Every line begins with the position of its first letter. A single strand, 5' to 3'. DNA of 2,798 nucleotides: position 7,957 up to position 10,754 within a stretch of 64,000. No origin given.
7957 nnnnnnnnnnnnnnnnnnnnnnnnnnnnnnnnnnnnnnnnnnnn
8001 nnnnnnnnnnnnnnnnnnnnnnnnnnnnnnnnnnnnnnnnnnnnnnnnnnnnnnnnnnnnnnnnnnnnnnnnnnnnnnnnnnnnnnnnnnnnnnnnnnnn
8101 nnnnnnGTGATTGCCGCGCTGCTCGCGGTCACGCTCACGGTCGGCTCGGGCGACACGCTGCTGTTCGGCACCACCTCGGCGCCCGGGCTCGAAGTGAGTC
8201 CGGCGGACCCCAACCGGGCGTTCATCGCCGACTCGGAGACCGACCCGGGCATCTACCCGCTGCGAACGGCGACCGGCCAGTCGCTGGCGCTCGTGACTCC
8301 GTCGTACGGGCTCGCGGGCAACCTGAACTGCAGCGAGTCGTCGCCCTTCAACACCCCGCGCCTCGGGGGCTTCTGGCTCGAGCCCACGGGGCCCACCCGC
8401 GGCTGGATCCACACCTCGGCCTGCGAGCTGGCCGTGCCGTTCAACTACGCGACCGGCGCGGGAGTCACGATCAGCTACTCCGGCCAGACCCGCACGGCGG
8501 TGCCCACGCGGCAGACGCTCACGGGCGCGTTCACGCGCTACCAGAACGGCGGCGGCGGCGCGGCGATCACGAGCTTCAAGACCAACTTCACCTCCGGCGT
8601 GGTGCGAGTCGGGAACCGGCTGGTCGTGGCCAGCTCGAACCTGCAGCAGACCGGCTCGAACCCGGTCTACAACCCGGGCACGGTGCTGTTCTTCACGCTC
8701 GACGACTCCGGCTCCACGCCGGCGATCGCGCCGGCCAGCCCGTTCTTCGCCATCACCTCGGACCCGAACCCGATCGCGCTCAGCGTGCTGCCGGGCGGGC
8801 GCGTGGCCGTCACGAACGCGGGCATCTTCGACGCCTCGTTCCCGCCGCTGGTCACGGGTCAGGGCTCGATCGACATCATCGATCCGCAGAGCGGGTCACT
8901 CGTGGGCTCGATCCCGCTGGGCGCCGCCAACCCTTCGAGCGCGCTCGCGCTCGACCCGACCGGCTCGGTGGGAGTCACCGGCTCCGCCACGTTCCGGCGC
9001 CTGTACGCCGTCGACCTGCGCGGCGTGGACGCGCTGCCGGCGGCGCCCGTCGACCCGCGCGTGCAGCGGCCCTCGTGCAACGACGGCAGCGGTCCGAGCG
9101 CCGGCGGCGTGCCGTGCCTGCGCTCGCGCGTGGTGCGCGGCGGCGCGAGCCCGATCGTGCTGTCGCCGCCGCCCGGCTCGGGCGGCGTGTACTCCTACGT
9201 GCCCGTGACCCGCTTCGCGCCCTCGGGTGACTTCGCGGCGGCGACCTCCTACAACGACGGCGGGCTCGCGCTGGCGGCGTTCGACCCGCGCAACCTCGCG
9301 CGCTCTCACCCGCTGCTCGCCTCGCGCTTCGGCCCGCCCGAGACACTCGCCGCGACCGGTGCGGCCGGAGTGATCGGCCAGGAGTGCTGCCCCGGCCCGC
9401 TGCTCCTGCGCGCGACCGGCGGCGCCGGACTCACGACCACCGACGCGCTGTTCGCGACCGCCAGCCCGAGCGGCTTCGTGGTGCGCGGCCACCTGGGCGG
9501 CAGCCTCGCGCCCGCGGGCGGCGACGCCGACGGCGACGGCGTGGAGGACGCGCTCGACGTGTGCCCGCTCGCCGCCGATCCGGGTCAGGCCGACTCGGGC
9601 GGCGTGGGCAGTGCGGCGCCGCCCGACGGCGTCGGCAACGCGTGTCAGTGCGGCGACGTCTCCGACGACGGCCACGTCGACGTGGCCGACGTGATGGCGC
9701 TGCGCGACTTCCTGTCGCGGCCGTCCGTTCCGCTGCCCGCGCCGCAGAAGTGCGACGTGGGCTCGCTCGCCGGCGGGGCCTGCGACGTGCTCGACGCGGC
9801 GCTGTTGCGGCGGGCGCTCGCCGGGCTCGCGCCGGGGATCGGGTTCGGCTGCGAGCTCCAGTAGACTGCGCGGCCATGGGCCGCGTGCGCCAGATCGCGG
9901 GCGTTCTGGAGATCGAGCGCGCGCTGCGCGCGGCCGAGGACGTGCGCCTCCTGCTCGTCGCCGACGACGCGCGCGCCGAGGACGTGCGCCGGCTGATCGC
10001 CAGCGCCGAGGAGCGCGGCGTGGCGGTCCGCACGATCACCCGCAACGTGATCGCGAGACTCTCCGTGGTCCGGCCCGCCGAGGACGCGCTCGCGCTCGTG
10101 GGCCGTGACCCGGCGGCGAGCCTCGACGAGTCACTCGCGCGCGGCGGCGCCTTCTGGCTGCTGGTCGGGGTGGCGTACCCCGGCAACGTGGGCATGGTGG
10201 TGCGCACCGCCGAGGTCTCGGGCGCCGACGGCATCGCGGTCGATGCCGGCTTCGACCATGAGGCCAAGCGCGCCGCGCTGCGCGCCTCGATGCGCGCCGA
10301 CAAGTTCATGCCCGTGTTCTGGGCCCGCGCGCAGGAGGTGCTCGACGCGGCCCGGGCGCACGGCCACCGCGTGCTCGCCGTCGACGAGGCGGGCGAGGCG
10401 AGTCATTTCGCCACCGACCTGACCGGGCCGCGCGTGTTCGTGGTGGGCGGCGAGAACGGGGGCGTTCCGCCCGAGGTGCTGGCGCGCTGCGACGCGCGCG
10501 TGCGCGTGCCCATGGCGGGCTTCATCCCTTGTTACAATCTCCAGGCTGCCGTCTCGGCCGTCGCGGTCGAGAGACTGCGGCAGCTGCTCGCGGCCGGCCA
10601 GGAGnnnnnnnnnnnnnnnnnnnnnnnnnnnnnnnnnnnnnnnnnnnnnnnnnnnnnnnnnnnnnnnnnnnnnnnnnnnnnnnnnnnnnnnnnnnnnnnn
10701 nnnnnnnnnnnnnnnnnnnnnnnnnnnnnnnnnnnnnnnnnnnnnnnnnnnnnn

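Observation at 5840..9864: AdoCbl riboswitch controls btuB plus an overlapping gene for a dockerin-tailed secreted beta-rich protein (possible B12-capturing accessory)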

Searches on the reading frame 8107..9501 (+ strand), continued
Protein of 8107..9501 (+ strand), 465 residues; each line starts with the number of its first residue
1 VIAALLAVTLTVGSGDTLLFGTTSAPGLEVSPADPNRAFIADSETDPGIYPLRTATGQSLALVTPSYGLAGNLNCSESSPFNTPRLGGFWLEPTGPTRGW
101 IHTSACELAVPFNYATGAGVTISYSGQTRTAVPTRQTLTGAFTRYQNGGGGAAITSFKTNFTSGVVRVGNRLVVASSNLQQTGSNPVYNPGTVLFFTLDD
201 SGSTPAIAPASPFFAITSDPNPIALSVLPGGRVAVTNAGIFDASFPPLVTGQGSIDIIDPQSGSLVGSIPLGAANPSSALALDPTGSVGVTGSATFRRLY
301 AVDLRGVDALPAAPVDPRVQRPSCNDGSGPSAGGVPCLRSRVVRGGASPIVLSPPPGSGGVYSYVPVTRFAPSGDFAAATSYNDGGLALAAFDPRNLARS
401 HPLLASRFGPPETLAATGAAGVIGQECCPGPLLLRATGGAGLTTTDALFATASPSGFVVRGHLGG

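Call 94: find_homologous_proteins(query=A4, max_evalue=0.001)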
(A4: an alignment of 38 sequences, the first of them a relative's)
Query A4 (38 sequences) (543 aa, profile of the alignment): 65 proteins with E <= 0.001 among 8000 candidates.
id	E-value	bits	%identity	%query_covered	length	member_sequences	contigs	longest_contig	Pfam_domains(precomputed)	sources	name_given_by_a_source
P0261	2.3e-173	596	36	100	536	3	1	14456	-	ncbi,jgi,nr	ncbi:MAG: hypothetical protein OEM49_02205 [Myxococcales bacterium]|nr:hypothetical protein [Myxococ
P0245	2.1e-170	586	43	94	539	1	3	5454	-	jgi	jgi:hypothetical protein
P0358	3.0e-169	582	43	92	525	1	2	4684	-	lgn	-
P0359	3.2e-167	575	43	96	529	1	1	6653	-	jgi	jgi:hypothetical protein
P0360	1.5e-166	573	42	92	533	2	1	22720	-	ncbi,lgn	-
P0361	9.4e-166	571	39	92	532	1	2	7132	-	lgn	-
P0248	6.4e-165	568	43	92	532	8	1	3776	-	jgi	-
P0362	7.9e-165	568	41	92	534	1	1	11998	-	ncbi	-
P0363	7.9e-165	568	43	92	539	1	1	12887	-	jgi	jgi:hypothetical protein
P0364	1.1e-164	567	44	93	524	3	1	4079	-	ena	-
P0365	1.8e-163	563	44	92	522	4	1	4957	-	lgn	-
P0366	6.3e-163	561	43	92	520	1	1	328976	-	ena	-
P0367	1.9e-162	560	44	96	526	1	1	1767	-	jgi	jgi:hypothetical protein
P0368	1.1e-161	557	43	96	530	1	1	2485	-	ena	-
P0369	1.3e-161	557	45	92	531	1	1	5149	-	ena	-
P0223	5.3e-155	535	100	100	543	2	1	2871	-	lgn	-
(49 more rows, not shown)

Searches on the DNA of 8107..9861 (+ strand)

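Call 17: search_rna_families(sources=[L001, L002, L004, L005], threshold=gathering)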
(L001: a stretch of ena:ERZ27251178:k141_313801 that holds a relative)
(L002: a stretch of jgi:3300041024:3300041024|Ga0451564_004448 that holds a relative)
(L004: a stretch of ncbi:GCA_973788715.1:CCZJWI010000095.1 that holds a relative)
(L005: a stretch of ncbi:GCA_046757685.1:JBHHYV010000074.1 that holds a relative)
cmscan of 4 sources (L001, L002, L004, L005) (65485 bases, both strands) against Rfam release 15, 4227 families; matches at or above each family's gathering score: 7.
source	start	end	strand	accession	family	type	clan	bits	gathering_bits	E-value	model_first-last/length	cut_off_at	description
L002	5668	5852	+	RF00174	Cobalamin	Cis-reg; riboswitch;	CL00101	129.9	31.5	2.3e-32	1-189/189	no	Cobalamin riboswitch aptamer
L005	5724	5912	+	RF00174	Cobalamin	Cis-reg; riboswitch;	CL00101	106.5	31.5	1.2e-25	1-189/189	no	Cobalamin riboswitch aptamer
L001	5754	5922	+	RF00174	Cobalamin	Cis-reg; riboswitch;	CL00101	103.7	31.5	7.5e-25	1-189/189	no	Cobalamin riboswitch aptamer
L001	5520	5695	-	RF00174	Cobalamin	Cis-reg; riboswitch;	CL00101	103.3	31.5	9.4e-25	1-189/189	no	Cobalamin riboswitch aptamer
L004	5356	5540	-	RF00174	Cobalamin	Cis-reg; riboswitch;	CL00101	92.6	31.5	1.1e-21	1-189/189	no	Cobalamin riboswitch aptamer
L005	5496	5625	-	RF00174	Cobalamin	Cis-reg; riboswitch;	CL00101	87.4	31.5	3.5e-20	45-169/189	no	Cobalamin riboswitch aptamer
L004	5678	5905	+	RF00174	Cobalamin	Cis-reg; riboswitch;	CL00101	86.4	31.5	6.6e-20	1-189/189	no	Cobalamin riboswitch aptamer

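Call 40: search_rna_families(sources=[L008, L009, L010, L011, L012, L013, L014, L015], threshold=gathering)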
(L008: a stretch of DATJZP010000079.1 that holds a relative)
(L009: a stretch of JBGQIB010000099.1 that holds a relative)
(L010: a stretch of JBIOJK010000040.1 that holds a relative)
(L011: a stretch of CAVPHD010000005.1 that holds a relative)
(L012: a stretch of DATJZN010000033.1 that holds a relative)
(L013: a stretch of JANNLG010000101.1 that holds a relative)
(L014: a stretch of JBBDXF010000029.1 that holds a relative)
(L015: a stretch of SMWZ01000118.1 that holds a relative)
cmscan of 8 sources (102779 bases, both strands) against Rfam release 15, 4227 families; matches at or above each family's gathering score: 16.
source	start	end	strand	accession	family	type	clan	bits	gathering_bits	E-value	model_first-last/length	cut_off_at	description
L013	245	432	+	RF00174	Cobalamin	Cis-reg; riboswitch;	CL00101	124.9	31.5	9.8e-31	1-189/189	no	Cobalamin riboswitch aptamer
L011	3645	3830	+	RF00174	Cobalamin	Cis-reg; riboswitch;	CL00101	124.1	31.5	1.7e-30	1-189/189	no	Cobalamin riboswitch aptamer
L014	3610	3797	+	RF00174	Cobalamin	Cis-reg; riboswitch;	CL00101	121.2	31.5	1.1e-29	1-189/189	no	Cobalamin riboswitch aptamer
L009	3725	3912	+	RF00174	Cobalamin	Cis-reg; riboswitch;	CL00101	119.2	31.5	4.3e-29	1-189/189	no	Cobalamin riboswitch aptamer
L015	3662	3847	+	RF00174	Cobalamin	Cis-reg; riboswitch;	CL00101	116.6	31.5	2.4e-28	1-189/189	no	Cobalamin riboswitch aptamer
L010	3541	3729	+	RF00174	Cobalamin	Cis-reg; riboswitch;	CL00101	115.5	31.5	4.8e-28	1-189/189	no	Cobalamin riboswitch aptamer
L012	3413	3579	-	RF00174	Cobalamin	Cis-reg; riboswitch;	CL00101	108.6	31.5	4.6e-26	1-189/189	no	Cobalamin riboswitch aptamer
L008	3718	3908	+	RF00174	Cobalamin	Cis-reg; riboswitch;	CL00101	108.1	31.5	6.2e-26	1-189/189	no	Cobalamin riboswitch aptamer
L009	3472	3650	-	RF00174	Cobalamin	Cis-reg; riboswitch;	CL00101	107.6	31.5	8.6e-26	1-189/189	no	Cobalamin riboswitch aptamer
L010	3267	3435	-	RF00174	Cobalamin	Cis-reg; riboswitch;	CL00101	105.2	31.5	4.2e-25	1-189/189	no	Cobalamin riboswitch aptamer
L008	3475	3646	-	RF00174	Cobalamin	Cis-reg; riboswitch;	CL00101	102.9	31.5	1.9e-24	1-189/189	no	Cobalamin riboswitch aptamer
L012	3681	3848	+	RF00174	Cobalamin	Cis-reg; riboswitch;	CL00101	101.3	31.5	5.6e-24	1-189/189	no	Cobalamin riboswitch aptamer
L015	3365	3589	-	RF00174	Cobalamin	Cis-reg; riboswitch;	CL00101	99.4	31.5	2e-23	1-189/189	no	Cobalamin riboswitch aptamer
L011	3405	3577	-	RF00174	Cobalamin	Cis-reg; riboswitch;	CL00101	99.2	31.5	2.2e-23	1-189/189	no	Cobalamin riboswitch aptamer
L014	3342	3527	-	RF00174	Cobalamin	Cis-reg; riboswitch;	CL00101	92.1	31.5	2.4e-21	1-189/189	no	Cobalamin riboswitch aptamer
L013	1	176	-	RF00174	Cobalamin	Cis-reg; riboswitch;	CL00101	84.3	31.5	4.2e-19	1-178/189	3'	Cobalamin riboswitch aptamer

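Call 41: search_rna_families(sources=[L016, L018, L019, L020, L021, L023], threshold=gathering)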
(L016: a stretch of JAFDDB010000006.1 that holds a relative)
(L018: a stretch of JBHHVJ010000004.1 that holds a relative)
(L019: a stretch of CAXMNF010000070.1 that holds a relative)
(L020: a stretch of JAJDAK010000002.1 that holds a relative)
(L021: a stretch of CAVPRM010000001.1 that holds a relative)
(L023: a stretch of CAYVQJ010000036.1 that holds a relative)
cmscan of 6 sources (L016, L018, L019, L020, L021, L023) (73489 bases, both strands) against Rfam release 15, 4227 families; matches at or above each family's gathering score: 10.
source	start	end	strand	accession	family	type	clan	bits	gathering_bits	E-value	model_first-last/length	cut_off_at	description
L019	2879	3122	+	RF00174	Cobalamin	Cis-reg; riboswitch;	CL00101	117.6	31.5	8.8e-29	1-189/189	no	Cobalamin riboswitch aptamer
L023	3648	3835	+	RF00174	Cobalamin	Cis-reg; riboswitch;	CL00101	116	31.5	2.6e-28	1-189/189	no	Cobalamin riboswitch aptamer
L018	3688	3871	+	RF00174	Cobalamin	Cis-reg; riboswitch;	CL00101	111.2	31.5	5.8e-27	1-189/189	no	Cobalamin riboswitch aptamer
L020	3650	3839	+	RF00174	Cobalamin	Cis-reg; riboswitch;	CL00101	106.9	31.5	1e-25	1-189/189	no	Cobalamin riboswitch aptamer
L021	3477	3646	-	RF00174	Cobalamin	Cis-reg; riboswitch;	CL00101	104.7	31.5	4.2e-25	1-189/189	no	Cobalamin riboswitch aptamer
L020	3411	3582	-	RF00174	Cobalamin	Cis-reg; riboswitch;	CL00101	94.7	31.5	3.1e-22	1-189/189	no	Cobalamin riboswitch aptamer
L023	3436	3559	-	RF00174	Cobalamin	Cis-reg; riboswitch;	CL00101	92.2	31.5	1.6e-21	45-169/189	no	Cobalamin riboswitch aptamer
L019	2590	2814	-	RF00174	Cobalamin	Cis-reg; riboswitch;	CL00101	90.2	31.5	5.9e-21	1-189/189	no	Cobalamin riboswitch aptamer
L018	3399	3588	-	RF00174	Cobalamin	Cis-reg; riboswitch;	CL00101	89.6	31.5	8.8e-21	1-189/189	no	Cobalamin riboswitch aptamer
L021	3701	3872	+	RF00174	Cobalamin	Cis-reg; riboswitch;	CL00101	87.5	31.5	3.7e-20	1-189/189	no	Cobalamin riboswitch aptamer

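Call 68: search_rna_families(sources=[L085, L086, L087, L088], threshold=gathering)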
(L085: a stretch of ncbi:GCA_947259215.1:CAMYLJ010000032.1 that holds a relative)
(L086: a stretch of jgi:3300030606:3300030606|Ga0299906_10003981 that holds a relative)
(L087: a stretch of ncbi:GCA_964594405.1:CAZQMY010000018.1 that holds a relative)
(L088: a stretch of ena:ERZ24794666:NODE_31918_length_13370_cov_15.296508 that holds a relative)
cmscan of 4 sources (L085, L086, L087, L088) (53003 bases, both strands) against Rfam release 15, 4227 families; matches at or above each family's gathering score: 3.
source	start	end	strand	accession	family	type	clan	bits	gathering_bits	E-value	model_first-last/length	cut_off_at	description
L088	5537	5727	+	RF00174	Cobalamin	Cis-reg; riboswitch;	CL00101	114.5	31.5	4.9e-28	1-189/189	no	Cobalamin riboswitch aptamer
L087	3845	4055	+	RF00174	Cobalamin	Cis-reg; riboswitch;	CL00101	89.3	31.5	7.7e-21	1-189/189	no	Cobalamin riboswitch aptamer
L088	11988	12141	+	RF02001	group-II-D1D4-3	Intron;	CL00102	68.2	32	1.4e-11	1-127/170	3'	Group II catalytic intron D1-D4-3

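Call 71: search_rna_families(sources=[L089, L090], threshold=gathering)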
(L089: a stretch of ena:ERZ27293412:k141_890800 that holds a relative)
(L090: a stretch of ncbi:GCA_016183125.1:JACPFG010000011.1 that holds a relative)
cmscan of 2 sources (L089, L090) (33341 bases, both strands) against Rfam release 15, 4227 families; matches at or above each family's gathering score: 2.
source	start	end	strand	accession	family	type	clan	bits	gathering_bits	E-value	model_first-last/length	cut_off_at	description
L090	2821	3015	+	RF00174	Cobalamin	Cis-reg; riboswitch;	CL00101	78.3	31.5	7.2e-18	1-189/189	no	Cobalamin riboswitch aptamer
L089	5611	5910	+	RF00174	Cobalamin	Cis-reg; riboswitch;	CL00101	53.1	31.5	1.1e-10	1-189/189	no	Cobalamin riboswitch aptamer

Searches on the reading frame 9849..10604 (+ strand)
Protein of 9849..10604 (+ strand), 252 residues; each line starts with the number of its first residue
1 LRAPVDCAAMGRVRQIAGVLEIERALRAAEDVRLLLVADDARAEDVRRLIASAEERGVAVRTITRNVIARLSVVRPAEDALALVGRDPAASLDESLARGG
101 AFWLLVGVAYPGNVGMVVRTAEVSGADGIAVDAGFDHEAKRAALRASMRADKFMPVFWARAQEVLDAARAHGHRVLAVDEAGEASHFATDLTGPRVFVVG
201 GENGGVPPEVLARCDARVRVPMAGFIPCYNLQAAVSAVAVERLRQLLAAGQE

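Call 7: search_protein_families(library=pfam, proteins=[window:9849-10604:+], max_evalue=0.1)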
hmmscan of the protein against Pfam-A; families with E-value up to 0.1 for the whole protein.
window:9849-10604:+ (252 aa): 2 families
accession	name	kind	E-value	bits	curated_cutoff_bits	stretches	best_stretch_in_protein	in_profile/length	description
PF00588.24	SpoU_methylase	-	2e-24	86.7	29.7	1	104-238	5-140/142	SpoU rRNA Methylase family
PF08032.17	SpoU_sub_bind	-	6.6e-05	23.6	22.8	1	17-72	3-58/76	RNA 2'-O ribose methyltransferase substrate binding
